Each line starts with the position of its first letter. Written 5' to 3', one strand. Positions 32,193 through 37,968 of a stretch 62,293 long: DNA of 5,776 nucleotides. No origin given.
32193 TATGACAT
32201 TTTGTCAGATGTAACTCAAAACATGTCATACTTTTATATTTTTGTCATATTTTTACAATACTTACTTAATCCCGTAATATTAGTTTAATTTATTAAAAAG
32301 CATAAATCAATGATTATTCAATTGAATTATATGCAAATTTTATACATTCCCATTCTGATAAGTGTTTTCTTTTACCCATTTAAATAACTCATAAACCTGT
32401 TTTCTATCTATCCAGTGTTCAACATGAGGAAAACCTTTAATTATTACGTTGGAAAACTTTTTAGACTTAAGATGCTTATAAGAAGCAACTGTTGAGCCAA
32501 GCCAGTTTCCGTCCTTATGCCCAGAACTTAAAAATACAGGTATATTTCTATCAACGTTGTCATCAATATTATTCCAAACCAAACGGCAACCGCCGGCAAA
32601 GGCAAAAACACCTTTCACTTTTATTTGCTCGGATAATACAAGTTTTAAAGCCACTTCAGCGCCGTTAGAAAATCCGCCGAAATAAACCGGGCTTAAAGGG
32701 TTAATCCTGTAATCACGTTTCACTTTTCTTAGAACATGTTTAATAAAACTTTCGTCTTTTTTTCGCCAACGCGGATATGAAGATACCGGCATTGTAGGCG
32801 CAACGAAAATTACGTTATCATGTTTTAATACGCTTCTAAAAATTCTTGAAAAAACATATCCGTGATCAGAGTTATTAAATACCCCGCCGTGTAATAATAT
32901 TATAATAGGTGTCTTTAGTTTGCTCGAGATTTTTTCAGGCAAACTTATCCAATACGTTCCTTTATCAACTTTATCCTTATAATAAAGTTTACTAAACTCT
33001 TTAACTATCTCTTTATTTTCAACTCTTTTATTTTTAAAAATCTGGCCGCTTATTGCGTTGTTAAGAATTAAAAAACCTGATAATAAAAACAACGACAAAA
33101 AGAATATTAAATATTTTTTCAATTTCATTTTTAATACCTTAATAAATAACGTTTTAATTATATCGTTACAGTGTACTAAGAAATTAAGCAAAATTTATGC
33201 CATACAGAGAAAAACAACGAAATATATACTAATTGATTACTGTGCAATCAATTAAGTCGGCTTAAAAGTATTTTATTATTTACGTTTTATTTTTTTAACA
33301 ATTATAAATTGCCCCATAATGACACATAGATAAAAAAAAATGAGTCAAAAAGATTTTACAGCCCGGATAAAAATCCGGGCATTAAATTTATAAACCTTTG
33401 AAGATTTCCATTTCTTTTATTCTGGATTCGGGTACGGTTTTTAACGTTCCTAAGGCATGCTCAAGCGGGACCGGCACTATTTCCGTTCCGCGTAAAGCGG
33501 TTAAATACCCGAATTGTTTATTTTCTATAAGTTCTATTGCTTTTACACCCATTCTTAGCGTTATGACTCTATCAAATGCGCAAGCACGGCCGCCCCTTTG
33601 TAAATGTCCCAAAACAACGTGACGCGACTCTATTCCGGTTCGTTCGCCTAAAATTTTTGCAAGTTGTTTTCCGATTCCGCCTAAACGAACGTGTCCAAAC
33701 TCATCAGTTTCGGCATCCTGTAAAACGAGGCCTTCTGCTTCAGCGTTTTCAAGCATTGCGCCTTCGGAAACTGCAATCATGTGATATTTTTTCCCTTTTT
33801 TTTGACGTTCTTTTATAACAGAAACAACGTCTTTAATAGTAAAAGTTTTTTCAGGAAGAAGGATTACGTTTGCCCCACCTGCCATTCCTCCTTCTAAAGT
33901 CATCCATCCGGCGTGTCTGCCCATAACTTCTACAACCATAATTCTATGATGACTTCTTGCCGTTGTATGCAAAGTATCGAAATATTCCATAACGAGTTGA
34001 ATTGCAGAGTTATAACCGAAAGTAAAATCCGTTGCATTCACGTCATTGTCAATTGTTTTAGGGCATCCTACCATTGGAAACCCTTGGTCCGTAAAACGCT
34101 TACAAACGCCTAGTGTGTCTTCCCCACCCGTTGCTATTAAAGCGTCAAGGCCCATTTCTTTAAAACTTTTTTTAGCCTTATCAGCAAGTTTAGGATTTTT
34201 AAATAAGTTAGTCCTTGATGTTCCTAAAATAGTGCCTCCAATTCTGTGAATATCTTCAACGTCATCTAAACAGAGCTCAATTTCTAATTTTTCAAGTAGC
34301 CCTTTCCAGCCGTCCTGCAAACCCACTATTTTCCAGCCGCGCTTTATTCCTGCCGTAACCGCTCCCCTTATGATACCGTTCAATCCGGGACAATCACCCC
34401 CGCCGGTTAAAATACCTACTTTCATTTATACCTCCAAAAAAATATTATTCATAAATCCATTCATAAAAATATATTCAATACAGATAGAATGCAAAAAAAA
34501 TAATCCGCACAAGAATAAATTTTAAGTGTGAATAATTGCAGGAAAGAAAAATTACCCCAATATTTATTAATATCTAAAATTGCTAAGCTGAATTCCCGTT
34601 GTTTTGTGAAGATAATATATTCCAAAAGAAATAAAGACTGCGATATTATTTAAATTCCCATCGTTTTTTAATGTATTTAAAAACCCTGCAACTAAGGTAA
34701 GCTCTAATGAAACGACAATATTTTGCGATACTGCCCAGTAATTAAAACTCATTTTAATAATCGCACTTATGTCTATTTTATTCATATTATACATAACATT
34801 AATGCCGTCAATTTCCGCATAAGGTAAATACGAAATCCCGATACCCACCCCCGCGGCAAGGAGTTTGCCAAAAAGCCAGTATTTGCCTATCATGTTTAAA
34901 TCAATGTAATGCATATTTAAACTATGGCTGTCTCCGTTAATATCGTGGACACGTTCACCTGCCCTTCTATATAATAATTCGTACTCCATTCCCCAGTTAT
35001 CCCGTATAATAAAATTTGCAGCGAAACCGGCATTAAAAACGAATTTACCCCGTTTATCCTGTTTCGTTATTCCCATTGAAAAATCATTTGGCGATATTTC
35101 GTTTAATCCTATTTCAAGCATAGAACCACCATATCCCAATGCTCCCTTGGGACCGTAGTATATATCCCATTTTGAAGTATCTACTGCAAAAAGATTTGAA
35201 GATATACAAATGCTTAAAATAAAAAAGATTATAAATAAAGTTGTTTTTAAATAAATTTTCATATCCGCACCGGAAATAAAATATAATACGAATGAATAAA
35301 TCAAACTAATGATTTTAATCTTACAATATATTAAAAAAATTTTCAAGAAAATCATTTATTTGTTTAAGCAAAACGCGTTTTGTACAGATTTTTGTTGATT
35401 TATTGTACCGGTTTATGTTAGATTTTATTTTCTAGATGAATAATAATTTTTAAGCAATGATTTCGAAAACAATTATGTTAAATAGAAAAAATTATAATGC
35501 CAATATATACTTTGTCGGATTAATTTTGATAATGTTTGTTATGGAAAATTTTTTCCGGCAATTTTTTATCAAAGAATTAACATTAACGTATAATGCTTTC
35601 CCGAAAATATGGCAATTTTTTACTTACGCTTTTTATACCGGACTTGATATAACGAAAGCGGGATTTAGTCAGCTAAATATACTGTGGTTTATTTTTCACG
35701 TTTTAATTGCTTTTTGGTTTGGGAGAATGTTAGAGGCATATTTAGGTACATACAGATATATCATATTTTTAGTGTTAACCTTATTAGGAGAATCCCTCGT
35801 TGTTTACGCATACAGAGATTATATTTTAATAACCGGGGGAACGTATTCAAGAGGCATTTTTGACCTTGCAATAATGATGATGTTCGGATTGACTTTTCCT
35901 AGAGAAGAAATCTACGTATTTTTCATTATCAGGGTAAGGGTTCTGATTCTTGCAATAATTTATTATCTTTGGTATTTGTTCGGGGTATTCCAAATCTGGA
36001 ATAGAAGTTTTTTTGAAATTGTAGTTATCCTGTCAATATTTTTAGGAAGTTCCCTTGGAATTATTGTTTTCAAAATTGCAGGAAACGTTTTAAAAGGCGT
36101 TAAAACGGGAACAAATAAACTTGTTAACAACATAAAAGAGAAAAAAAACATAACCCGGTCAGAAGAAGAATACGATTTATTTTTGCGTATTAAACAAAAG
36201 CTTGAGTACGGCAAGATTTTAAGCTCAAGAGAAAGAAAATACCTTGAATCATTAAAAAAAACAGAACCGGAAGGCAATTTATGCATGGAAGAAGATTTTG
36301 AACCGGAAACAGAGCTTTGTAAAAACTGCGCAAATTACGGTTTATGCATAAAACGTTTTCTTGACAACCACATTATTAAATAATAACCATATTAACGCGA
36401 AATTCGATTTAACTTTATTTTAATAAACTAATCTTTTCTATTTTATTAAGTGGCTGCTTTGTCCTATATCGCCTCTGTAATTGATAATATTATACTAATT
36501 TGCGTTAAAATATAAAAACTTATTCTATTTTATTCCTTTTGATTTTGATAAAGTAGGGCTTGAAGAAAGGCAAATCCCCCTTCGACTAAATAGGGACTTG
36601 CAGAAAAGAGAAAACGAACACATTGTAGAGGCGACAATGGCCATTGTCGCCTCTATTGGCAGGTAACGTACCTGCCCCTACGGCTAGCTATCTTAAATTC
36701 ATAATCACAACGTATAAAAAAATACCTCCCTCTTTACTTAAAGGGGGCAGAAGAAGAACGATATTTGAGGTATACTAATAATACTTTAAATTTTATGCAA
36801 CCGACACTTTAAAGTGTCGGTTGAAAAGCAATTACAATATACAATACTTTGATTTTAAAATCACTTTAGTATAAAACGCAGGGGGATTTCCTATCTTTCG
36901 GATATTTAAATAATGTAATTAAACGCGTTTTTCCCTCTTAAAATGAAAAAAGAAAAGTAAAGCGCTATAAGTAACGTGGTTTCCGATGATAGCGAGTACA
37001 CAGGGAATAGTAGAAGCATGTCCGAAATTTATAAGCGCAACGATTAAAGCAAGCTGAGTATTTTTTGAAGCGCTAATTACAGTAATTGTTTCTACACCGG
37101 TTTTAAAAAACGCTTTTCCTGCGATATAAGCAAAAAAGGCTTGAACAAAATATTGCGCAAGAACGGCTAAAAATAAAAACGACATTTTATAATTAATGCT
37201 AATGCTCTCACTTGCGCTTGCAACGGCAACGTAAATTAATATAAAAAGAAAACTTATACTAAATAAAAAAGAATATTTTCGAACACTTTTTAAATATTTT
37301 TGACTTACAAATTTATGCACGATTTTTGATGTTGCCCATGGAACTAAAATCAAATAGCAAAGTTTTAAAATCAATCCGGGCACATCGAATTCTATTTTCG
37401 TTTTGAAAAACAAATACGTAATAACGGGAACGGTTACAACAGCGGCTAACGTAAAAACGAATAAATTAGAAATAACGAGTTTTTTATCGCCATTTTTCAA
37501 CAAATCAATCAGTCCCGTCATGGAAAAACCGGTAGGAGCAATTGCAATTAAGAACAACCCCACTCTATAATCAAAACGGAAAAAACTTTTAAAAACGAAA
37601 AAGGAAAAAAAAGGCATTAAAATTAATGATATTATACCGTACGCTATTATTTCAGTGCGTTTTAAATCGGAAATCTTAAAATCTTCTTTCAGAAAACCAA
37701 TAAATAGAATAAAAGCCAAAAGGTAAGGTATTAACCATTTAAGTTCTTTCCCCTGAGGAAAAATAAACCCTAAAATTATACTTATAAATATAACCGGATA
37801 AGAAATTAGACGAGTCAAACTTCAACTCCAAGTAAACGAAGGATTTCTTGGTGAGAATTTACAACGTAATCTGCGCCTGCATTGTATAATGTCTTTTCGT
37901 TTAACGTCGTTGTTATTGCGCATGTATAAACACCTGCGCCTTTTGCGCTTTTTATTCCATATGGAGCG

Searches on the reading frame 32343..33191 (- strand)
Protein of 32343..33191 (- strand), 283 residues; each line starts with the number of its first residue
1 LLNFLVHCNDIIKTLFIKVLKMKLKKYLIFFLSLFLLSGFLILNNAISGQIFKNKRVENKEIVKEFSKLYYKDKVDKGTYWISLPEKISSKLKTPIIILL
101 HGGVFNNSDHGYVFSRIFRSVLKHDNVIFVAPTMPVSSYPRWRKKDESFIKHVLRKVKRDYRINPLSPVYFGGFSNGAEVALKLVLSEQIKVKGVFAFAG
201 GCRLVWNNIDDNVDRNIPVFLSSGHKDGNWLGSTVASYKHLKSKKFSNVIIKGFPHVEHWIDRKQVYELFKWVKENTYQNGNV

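Call 70: search_protein_families(library=pfam, proteins=[window:32343-33191:-], max_evalue=0.0001)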
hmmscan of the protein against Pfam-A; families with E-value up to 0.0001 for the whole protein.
window:32343-33191:- (283 aa): 1 family
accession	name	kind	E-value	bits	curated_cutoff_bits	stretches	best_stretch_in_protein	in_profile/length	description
PF02230.22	Abhydrolase_2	-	4e-10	40.3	23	1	165-273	103-213/217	Phospholipase/Carboxylesterase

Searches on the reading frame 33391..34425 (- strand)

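Call 70: search_protein_families(library=pfam, proteins=[window:33391-34425:-], max_evalue=0.0001)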
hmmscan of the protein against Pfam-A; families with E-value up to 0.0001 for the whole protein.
window:33391-34425:- (345 aa): 1 family
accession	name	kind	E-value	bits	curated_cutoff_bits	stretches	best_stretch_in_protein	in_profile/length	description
PF00365.25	PFK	-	1.7e-98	329.8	30.9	1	2-300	1-277/277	Phosphofructokinase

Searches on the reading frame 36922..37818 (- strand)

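Call 70: search_protein_families(library=pfam, proteins=[window:36922-37818:-], max_evalue=0.0001)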
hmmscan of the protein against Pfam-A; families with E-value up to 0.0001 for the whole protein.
window:36922-37818:- (299 aa): 1 family
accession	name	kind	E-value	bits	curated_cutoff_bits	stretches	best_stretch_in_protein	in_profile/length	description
PF01758.21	SBF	-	2.1e-10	41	24.3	1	52-206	24-188/191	Sodium Bile acid symporter family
